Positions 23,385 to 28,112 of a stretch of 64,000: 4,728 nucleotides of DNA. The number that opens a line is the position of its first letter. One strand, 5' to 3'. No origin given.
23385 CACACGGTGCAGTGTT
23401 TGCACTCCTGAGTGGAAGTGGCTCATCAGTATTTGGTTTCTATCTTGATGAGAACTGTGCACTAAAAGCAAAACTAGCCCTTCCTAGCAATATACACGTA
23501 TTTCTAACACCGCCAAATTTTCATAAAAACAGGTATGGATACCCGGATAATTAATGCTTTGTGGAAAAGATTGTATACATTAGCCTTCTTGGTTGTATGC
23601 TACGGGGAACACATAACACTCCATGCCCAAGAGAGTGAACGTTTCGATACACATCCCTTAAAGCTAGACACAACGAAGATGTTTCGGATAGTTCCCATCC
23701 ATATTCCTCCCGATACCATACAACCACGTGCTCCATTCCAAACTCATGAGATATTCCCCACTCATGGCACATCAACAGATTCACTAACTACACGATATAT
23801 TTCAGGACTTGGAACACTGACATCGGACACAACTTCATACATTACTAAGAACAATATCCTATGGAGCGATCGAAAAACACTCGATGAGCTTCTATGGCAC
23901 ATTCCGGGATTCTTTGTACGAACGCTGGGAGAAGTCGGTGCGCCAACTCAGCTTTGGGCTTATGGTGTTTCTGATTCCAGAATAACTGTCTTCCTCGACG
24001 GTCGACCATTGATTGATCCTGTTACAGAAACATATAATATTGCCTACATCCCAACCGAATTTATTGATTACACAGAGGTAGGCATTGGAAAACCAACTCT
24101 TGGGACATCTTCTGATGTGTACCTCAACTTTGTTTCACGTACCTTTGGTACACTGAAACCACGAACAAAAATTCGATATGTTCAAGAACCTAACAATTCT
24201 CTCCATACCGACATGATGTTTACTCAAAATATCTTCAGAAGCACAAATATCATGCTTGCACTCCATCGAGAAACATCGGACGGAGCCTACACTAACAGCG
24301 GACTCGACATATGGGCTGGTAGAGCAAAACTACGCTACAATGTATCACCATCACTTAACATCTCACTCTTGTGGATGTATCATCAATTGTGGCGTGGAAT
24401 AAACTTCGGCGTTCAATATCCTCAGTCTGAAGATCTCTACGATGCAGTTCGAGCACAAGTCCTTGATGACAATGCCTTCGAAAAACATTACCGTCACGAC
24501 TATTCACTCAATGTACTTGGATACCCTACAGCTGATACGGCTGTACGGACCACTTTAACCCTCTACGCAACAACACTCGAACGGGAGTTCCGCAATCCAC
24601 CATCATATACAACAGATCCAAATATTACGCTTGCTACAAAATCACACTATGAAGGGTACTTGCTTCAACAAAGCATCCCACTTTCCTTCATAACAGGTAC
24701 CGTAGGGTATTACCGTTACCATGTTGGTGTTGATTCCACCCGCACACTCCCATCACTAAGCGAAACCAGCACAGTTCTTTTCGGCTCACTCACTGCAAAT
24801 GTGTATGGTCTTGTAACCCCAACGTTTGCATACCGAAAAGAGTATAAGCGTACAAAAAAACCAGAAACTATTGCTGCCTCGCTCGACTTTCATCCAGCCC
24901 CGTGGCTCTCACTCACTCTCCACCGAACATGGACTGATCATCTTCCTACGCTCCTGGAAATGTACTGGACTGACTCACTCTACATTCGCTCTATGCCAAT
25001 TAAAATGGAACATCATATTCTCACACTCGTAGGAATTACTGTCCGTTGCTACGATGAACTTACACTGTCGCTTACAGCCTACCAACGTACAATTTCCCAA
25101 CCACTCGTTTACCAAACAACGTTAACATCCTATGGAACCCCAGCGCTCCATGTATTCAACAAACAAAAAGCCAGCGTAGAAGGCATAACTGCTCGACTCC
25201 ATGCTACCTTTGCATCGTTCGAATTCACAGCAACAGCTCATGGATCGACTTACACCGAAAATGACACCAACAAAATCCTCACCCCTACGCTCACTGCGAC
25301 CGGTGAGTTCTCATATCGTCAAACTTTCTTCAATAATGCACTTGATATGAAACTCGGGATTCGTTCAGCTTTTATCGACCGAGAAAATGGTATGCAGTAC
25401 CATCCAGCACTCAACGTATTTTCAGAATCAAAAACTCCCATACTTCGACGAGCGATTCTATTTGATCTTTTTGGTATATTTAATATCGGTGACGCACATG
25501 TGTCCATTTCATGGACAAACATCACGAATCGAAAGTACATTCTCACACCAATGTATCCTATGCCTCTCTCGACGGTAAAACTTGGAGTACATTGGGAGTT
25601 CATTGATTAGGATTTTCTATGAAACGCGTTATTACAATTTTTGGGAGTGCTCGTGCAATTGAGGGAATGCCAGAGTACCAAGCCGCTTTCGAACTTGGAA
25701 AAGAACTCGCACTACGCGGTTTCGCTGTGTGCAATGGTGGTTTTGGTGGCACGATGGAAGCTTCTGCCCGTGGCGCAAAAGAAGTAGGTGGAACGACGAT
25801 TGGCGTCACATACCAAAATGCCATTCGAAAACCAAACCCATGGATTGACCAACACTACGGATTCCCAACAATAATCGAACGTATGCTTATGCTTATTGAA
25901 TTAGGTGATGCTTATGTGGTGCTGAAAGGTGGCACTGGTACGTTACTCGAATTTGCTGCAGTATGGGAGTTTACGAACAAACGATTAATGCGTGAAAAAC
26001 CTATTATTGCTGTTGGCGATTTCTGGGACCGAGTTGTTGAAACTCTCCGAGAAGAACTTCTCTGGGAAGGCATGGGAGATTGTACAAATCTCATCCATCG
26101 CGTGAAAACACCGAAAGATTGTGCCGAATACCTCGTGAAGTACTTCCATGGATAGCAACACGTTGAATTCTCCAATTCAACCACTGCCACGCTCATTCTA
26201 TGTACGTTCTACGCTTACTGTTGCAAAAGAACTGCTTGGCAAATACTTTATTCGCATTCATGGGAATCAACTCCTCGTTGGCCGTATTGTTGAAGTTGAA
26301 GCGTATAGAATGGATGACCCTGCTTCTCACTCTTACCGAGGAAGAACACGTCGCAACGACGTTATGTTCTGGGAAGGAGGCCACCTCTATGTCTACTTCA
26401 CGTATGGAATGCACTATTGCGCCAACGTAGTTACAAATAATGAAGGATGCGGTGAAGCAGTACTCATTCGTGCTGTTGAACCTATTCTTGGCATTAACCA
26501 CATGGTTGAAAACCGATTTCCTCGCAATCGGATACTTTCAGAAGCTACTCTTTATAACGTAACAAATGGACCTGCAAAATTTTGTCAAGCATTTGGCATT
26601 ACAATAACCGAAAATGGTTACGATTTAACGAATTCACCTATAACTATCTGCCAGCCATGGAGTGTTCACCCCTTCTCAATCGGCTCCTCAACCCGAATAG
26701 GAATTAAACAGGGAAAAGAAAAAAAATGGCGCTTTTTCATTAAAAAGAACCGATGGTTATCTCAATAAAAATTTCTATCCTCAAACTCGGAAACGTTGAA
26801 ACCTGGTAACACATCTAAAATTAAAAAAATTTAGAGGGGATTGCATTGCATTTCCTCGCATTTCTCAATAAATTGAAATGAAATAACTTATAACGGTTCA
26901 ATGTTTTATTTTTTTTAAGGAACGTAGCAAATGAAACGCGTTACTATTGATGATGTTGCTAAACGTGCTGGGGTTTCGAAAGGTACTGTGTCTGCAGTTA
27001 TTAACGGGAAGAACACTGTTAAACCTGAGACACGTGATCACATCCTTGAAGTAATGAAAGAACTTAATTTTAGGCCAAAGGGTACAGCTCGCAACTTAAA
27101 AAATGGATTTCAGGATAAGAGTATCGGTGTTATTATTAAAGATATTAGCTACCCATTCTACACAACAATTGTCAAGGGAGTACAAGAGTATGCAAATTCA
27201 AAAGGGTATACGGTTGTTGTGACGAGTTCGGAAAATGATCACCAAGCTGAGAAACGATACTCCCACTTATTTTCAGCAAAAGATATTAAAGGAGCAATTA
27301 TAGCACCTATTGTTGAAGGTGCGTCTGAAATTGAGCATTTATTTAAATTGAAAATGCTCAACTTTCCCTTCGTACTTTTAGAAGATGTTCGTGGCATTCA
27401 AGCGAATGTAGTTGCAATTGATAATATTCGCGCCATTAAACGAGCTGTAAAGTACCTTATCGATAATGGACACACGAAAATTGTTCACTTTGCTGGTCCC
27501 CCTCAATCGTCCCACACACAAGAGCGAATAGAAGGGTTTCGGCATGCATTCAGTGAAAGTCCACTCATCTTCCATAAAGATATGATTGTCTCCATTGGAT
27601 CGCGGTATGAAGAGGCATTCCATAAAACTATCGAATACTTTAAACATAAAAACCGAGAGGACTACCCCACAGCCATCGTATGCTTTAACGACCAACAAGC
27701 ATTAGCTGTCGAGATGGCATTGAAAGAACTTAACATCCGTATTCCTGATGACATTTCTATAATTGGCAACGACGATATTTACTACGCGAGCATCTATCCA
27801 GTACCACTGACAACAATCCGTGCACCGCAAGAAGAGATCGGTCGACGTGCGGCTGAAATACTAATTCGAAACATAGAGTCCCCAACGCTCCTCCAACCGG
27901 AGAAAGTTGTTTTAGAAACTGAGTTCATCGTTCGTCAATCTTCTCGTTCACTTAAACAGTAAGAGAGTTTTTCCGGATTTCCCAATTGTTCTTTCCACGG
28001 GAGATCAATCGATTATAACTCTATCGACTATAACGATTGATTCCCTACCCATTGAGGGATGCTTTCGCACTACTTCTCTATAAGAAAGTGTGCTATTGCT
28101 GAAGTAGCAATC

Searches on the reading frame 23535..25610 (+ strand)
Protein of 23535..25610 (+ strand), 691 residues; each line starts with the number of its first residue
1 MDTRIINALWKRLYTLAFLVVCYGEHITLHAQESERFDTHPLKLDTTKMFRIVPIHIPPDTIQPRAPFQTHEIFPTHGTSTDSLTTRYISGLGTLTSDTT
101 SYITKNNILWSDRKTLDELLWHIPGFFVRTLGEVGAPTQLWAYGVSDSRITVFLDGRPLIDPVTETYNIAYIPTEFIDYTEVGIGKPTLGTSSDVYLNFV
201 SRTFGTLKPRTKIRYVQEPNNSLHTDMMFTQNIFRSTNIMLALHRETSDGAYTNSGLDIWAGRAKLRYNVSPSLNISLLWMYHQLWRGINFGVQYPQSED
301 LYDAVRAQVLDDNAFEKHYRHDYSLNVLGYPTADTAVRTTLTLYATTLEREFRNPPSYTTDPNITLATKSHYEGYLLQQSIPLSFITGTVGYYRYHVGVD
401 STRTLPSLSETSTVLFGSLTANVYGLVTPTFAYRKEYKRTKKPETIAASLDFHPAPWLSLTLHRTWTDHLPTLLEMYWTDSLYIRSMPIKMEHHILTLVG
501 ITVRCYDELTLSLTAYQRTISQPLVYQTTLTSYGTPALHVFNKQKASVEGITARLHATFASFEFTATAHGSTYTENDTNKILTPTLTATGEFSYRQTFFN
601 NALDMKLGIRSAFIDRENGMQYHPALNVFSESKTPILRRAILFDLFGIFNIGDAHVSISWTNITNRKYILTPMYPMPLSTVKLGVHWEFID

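Call 74: search_protein_families(library=pfam, proteins=[window:23535-25610:+], max_evalue=0.00001)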
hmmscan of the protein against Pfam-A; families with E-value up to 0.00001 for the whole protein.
window:23535-25610:+ (691 aa): 2 families
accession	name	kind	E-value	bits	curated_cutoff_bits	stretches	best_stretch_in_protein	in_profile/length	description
PF14121.12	Porin_10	-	3.2e-15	56.4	27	1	532-690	443-596/597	Putative porin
PF07715.20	Plug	-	6e-06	27.2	23.9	0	98-184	7-92/107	TonB-dependent Receptor Plug Domain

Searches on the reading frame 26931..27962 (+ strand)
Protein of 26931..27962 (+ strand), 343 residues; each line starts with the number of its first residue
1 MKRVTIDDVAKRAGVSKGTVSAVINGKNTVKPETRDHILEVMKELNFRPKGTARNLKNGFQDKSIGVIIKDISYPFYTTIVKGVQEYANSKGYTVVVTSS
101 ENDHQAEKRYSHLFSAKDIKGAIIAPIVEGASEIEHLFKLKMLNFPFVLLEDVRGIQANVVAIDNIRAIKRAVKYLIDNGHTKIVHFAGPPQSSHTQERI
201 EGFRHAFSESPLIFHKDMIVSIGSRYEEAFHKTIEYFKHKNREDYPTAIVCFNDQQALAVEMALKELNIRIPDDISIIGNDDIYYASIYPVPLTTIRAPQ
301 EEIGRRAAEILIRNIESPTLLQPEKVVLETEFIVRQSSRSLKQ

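Call 74: search_protein_families(library=pfam, proteins=[window:26931-27962:+], max_evalue=0.00001)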
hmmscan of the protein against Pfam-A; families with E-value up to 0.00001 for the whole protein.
window:26931-27962:+ (343 aa): 4 families
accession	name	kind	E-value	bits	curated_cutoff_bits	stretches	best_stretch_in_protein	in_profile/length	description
PF13377.12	Peripla_BP_3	-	1.8e-33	116.4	26.5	1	173-338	1-167/167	Periplasmic binding protein-like domain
PF00532.27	Peripla_BP_1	-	9.6e-32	111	22.2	1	63-315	2-261/281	Periplasmic binding proteins and sugar binding domain of LacI family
PF00356.27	LacI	-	8.3e-18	64.4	27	1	5-49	1-45/46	Bacterial regulatory proteins, lacI family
PF13407.12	Peripla_BP_4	-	4.2e-17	63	35.1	1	65-281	1-217/258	Periplasmic binding protein domain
